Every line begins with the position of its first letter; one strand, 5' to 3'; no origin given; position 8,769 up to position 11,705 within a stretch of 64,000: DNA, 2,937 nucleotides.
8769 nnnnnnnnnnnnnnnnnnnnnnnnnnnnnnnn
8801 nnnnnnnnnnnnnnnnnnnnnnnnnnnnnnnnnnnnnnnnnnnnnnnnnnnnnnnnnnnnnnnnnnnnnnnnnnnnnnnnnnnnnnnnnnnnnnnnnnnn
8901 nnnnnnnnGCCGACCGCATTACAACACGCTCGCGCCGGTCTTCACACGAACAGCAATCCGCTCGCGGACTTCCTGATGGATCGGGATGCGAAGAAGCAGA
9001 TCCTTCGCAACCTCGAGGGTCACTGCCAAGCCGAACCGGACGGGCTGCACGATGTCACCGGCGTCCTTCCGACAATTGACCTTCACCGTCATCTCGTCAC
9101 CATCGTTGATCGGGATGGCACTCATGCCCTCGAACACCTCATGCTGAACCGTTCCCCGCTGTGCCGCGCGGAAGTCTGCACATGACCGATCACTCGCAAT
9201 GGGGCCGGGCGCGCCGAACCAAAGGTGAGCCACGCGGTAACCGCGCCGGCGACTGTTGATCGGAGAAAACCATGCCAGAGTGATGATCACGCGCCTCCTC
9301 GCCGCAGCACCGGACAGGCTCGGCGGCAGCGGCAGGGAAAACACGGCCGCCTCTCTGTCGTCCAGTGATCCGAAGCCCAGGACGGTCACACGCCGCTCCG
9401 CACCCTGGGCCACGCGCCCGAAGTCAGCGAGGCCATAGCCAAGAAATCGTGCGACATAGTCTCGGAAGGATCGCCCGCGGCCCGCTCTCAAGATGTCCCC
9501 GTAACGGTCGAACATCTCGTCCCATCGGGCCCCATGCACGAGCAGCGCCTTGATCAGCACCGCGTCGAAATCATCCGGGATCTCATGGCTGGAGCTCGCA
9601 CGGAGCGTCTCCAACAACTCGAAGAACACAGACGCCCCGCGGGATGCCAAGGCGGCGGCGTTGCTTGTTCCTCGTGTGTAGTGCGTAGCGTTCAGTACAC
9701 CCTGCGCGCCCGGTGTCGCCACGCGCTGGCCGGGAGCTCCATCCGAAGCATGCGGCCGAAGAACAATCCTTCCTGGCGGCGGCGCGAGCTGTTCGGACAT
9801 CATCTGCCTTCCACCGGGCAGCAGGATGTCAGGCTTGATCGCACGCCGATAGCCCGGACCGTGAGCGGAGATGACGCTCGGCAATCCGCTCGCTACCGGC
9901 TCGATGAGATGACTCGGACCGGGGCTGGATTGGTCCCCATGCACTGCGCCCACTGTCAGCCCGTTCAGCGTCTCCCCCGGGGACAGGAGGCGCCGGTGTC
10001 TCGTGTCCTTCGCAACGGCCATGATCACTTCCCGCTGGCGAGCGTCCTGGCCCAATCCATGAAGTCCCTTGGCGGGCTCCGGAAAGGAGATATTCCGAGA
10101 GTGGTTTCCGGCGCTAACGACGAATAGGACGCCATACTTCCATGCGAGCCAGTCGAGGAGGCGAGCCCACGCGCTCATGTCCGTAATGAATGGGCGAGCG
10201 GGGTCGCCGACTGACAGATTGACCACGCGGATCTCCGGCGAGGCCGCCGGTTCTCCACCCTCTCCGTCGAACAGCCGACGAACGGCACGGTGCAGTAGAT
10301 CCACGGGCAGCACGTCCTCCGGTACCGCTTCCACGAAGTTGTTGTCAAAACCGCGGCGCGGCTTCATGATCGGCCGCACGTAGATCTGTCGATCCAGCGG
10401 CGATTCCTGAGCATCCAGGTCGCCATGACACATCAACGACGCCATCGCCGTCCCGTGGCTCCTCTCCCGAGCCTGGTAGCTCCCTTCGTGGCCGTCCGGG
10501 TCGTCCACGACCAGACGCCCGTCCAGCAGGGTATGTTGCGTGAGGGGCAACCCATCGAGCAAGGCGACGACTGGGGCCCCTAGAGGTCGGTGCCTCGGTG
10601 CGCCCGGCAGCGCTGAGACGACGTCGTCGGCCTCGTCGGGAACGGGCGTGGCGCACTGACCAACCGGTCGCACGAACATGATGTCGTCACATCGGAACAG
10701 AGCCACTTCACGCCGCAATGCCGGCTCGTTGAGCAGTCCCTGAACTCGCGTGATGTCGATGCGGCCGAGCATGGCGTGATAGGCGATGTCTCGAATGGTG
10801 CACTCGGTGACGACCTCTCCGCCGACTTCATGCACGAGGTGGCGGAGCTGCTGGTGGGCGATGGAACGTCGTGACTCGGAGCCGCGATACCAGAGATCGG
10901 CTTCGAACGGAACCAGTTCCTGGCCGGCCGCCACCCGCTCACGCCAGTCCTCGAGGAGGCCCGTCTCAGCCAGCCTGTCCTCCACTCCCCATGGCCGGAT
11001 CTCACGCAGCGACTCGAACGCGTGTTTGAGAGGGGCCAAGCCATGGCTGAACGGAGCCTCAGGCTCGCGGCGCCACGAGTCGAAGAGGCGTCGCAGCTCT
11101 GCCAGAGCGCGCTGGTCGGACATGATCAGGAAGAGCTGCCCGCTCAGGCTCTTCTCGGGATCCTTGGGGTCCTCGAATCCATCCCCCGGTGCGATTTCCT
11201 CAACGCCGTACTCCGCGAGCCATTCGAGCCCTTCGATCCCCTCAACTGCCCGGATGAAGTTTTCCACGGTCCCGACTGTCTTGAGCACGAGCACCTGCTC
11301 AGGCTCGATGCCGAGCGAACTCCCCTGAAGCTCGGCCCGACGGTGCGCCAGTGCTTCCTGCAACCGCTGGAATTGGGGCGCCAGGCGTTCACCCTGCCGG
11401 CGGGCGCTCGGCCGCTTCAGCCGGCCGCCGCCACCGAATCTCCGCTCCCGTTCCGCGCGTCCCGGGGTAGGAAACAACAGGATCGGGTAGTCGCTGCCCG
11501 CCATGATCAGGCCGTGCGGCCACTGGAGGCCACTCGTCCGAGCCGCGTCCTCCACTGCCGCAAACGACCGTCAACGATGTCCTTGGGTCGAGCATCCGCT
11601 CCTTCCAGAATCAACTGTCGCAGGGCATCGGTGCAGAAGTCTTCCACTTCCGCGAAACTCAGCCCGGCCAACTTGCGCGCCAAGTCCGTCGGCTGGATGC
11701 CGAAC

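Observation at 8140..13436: IetA/IetS-like (AAA+ ATPase + S8 subtilase) defence cassette inserted into a D-aminoacylase gene, bracketed by a 775-bp direct duplication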

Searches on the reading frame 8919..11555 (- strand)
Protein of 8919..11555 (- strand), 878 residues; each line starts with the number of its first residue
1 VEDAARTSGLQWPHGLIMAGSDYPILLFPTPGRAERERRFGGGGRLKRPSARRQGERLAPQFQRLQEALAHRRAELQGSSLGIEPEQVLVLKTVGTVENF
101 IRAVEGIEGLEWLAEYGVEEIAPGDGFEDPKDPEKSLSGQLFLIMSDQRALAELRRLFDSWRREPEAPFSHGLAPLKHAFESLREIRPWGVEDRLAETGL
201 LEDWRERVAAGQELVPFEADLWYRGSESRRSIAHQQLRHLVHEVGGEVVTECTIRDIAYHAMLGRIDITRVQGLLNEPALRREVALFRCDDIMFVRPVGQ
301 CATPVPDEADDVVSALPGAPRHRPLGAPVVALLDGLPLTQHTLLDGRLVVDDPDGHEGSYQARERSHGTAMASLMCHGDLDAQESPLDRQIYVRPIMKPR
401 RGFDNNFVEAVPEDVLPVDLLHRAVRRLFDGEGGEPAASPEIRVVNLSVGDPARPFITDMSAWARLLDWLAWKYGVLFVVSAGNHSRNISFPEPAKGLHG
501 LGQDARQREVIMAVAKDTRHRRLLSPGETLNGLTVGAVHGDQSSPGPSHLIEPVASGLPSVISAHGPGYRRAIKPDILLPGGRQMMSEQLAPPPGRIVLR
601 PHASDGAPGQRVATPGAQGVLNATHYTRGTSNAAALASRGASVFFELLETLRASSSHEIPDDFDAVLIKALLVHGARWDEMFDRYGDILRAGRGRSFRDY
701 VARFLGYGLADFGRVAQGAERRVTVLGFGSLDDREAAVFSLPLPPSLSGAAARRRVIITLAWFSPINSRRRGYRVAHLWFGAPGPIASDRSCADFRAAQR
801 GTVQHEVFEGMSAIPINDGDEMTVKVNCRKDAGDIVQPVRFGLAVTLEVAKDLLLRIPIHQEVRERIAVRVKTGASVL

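Call 5: search_protein_families(library=padloc, proteins=[window:8919-11555:-], max_evalue=0.01)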
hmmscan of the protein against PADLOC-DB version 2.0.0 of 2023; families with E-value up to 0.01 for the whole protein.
window:8919-11555:- (878 aa): 8 families
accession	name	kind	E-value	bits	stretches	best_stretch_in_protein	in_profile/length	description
PDLC04233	IetS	-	0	1029.8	1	22-873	3-850/855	-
PDLC04234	IetS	-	3.9e-209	694.1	1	21-678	2-656/656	-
PDLC02198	IetS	-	2.1e-24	83.5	1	323-780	249-672/795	-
PDLC02197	IetS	-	2e-17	60.8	1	364-679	292-538/749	-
PDLC02199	IetS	-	1.4e-16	57.8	1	361-585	344-543/826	-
PDLC02201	IetS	-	2.6e-13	47.1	2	515-682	398-530/781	-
PDLC02200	IetS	-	3.1e-10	36.9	1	328-583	270-490/780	-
PDLC02202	IetS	-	1.3e-08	31.6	1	439-578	393-495/780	-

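Call 6: search_protein_families(library=pfam, proteins=[window:8919-11555:-], max_evalue=0.01)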
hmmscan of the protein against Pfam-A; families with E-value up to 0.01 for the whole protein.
window:8919-11555:- (878 aa): 1 family
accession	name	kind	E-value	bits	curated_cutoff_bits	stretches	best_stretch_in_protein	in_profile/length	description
PF00082.27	Peptidase_S8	-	7e-18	65.4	21.8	1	328-708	4-288/288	Subtilase family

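Call 8: find_encoding_contigs(protein=window:8919-11504:-, flank=10000, max_places=8)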
Protein window:8919-11504:- (861 aa): no gene with exactly this product is on record in the collection.

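Call 10: find_homologous_proteins(query=window:8919-11504:-, max_evalue=1e-20)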
Query window:8919-11504:- (861 aa): 3410 proteins with E <= 1e-20 among 8000 candidates; the best 120 are listed.
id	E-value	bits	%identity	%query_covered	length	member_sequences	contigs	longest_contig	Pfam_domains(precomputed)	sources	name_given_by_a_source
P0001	0.0e+0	1951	100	100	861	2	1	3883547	PF00082.28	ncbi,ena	-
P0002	0.0e+0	1397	73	99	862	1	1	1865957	PF00082.28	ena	-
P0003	0.0e+0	1393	73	98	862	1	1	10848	PF00082.28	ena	-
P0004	0.0e+0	1387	73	99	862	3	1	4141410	PF00082.28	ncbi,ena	-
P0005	0.0e+0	1383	73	99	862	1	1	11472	PF00082.28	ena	-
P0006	0.0e+0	1373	72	99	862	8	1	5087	PF00082.28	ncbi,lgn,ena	-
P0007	0.0e+0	1372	71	100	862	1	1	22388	PF00082.28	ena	-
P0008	0.0e+0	1360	70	100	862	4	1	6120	PF00082.28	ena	-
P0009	0.0e+0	1351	70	99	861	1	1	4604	PF00082.28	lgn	-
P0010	0.0e+0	1348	69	100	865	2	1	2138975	PF00082.28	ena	-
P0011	0.0e+0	1323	70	98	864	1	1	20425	PF00082.28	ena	-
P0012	0.0e+0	1322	70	99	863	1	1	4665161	PF00082.28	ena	-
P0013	0.0e+0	1314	69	99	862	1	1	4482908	PF00082.28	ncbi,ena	-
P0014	0.0e+0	1313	68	99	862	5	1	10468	PF00082.28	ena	-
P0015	0.0e+0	1312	68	100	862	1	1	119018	PF00082.28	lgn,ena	-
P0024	0.0e+0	1278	67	99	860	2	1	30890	PF00082.28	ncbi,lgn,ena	-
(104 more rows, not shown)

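Call 11: find_encoding_contigs(protein=P0001, flank=10000, max_places=6)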
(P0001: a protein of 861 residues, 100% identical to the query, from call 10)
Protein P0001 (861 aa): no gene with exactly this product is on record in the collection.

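Call 17: find_encoding_contigs(protein=P0002, flank=8000, max_places=3)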
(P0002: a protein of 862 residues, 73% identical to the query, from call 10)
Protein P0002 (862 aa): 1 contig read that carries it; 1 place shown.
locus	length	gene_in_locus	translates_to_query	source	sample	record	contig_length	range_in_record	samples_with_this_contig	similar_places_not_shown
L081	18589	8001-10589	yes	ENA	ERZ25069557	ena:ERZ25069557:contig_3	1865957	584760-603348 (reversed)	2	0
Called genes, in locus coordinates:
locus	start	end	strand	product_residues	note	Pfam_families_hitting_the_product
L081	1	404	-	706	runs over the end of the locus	PF13191:AAA_16 (faint), PF00005:ABC_tran, PF02463:SMC_N (faint), PF13304:AAA_21 (faint), PF13555:AAA_29 (faint), PF08352:oligo_HPY, PF00005:ABC_tran, PF08352:oligo_HPY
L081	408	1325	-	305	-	PF12911:OppC_N, PF00528:BPD_transp_1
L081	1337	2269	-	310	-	PF19300:BPD_transp_1_N (weak), PF00528:BPD_transp_1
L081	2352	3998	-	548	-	PF00496:SBP_bac_5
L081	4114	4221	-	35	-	-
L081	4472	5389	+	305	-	PF04248:NTP_transf_9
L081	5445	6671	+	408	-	PF01321:Creatinase_N, PF00557:Peptidase_M24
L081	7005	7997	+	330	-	PF13238:AAA_18 (faint), PF00004:AAA, PF07728:AAA_5 (weak)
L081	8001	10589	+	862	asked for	PF00082:Peptidase_S8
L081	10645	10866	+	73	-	-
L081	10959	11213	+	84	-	PF01936:NYN (weak)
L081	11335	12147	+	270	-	PF05685:Uma2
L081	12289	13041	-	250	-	PF00106:adh_short, PF08659:KR (weak), PF13561:adh_short_C2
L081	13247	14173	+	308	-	PF01522:Polysacc_deac_1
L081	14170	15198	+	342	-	PF01073:3Beta_HSD, PF01370:Epimerase, PF07993:NAD_binding_4, PF16363:GDP_Man_Dehyd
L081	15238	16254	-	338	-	PF14226:DIOX_N, PF03171:2OG-FeII_Oxy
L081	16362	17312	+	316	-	PF01073:3Beta_HSD, PF01370:Epimerase, PF04321:RmlD_sub_bind (weak), PF07993:NAD_binding_4 (faint), PF13460:NAD_binding_10, PF16363:GDP_Man_Dehyd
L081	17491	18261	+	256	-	PF00106:adh_short, PF08659:KR, PF13561:adh_short_C2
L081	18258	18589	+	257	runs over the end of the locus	PF23441:SDR (weak), PF00106:adh_short, PF08659:KR, PF13561:adh_short_C2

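Call 18: find_encoding_contigs(protein=P0004, flank=8000, max_places=3)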
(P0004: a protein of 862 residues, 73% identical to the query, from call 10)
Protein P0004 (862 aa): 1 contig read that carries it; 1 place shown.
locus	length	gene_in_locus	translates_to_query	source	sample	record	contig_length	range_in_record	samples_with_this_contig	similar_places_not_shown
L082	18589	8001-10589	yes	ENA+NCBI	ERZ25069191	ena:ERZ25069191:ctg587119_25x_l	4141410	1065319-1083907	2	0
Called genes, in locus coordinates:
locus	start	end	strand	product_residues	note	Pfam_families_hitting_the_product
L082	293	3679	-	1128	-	PF13643:DUF4145, PF04313:HSDR_N (faint), PF00270:DEAD, PF04851:ResIII, PF18766:SWI2_SNF2, PF00271:Helicase_C (weak), PF08463:EcoEI_R_C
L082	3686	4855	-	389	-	PF01420:Methylase_S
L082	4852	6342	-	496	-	PF12161:HsdM_N, PF02384:N6_Mtase, PF01170:UPF0020, PF07669:Eco57I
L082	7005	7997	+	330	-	PF13238:AAA_18 (faint), PF05729:NACHT (faint), PF13401:AAA_22 (faint), PF20720:nSTAND3 (weak), PF00004:AAA, PF07728:AAA_5 (faint)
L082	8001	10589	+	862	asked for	PF00082:Peptidase_S8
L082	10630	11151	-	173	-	PF13358:DDE_3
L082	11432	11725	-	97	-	PF13384:HTH_23, PF13518:HTH_28, PF13551:HTH_29, PF13565:HTH_32 (weak)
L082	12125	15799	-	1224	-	PF02463:SMC_N, PF13175:AAA_15, PF13476:AAA_23, PF13304:AAA_21 (faint)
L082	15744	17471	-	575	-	-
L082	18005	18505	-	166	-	PF13683:rve_3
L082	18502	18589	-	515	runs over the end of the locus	PF00005:ABC_tran (weak)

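Call 19: find_encoding_contigs(protein=P0007, flank=8000, max_places=3)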
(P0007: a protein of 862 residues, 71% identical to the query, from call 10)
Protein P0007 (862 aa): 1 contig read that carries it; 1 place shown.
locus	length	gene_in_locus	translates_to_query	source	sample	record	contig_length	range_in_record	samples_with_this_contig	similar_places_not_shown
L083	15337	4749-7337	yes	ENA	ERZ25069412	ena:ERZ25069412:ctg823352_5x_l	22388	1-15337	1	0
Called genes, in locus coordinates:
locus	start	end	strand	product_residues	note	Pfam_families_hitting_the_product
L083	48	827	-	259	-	PF00977:His_biosynth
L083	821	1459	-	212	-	PF07685:GATase_3 (weak), PF00117:GATase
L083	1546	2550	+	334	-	PF00762:Ferrochelatase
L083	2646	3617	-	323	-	PF00126:HTH_1, PF03466:LysR_substrate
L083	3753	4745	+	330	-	PF13521:AAA_28 (faint), PF13238:AAA_18 (faint), PF13401:AAA_22 (faint), PF20720:nSTAND3 (faint), PF00004:AAA, PF07728:AAA_5 (faint)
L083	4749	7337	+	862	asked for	PF00082:Peptidase_S8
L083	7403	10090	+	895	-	PF12161:HsdM_N, PF02384:N6_Mtase, PF07669:Eco57I (weak)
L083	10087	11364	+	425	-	PF01420:Methylase_S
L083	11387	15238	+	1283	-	-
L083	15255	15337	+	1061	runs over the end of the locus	PF04313:HSDR_N, PF04851:ResIII, PF18766:SWI2_SNF2, PF22679:T1R_D3-like, PF11867:T1RH-like_C (faint)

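Call 33: find_related_loci(query=window:8919-11504:-, collection=viral_contigs, flank=6000)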
Query window:8919-11504:- (861 aa) in viral_contigs; peptide patterns used: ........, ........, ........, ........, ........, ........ (x = any residue, [..] = any of these).
10 stretches matched a pattern, but none encodes a relative of the query by tblastn (E <= 1e-3).

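Call 36: search_protein_families(library=ncbifam, proteins=[window:8919-11504:-], max_evalue=0.001)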
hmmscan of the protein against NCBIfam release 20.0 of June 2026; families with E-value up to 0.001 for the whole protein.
window:8919-11504:- (861 aa): 1 family
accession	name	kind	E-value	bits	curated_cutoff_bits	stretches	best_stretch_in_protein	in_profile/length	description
NF042956.1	IteS_antiphage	equivalog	5.4e-20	71.2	900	1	164-660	127-534/747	S8 family anti-phage peptidase IteS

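Call 37: search_solved_structures(query=window:8919-11504:-, max_evalue=0.01)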
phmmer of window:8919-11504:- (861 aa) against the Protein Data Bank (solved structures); distinct sequences matched with E-value up to 0.01: 0.

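Call 59: list_cluster_members(proteins=[P0001, P0024])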
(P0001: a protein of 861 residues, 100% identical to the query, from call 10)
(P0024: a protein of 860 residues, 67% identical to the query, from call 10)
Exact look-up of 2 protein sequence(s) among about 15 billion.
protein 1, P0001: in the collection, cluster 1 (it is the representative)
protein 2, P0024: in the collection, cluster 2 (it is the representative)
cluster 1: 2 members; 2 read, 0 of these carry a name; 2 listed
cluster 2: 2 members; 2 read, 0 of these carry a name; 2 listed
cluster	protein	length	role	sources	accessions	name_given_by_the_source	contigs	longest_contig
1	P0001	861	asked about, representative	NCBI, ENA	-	-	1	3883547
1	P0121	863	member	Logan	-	-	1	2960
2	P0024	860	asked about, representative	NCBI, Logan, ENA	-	-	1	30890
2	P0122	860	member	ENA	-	-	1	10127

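Call 60: find_encoding_contigs(protein=P0121, flank=10000, max_places=4)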
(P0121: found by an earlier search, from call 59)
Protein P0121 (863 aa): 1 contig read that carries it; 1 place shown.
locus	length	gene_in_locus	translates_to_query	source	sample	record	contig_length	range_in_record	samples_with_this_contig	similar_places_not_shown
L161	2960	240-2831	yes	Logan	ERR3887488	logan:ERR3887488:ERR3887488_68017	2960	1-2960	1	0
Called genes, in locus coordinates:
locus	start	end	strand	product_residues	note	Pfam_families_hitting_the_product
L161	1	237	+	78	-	?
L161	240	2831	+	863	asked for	PF00082:Peptidase_S8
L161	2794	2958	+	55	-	?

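Call 61: find_encoding_contigs(protein=P0122, flank=10000, max_places=4)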
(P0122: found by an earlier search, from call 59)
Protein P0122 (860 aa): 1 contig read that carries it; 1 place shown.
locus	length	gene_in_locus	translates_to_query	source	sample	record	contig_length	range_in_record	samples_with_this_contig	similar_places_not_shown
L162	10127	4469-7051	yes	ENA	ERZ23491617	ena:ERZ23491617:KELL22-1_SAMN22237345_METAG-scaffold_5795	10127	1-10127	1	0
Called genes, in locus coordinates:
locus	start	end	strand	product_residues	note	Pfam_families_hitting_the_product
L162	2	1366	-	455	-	?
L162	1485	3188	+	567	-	PF07969:Amidohydro_3, PF01979:Amidohydro_1 (faint), PF07969:Amidohydro_3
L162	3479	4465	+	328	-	PF13238:AAA_18 (faint), PF20720:nSTAND3 (faint), PF00004:AAA, PF07728:AAA_5 (faint)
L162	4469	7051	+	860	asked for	PF00082:Peptidase_S8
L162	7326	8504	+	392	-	PF13173:AAA_14, PF13635:DUF4143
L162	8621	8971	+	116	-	PF00472:RF-1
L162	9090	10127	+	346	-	?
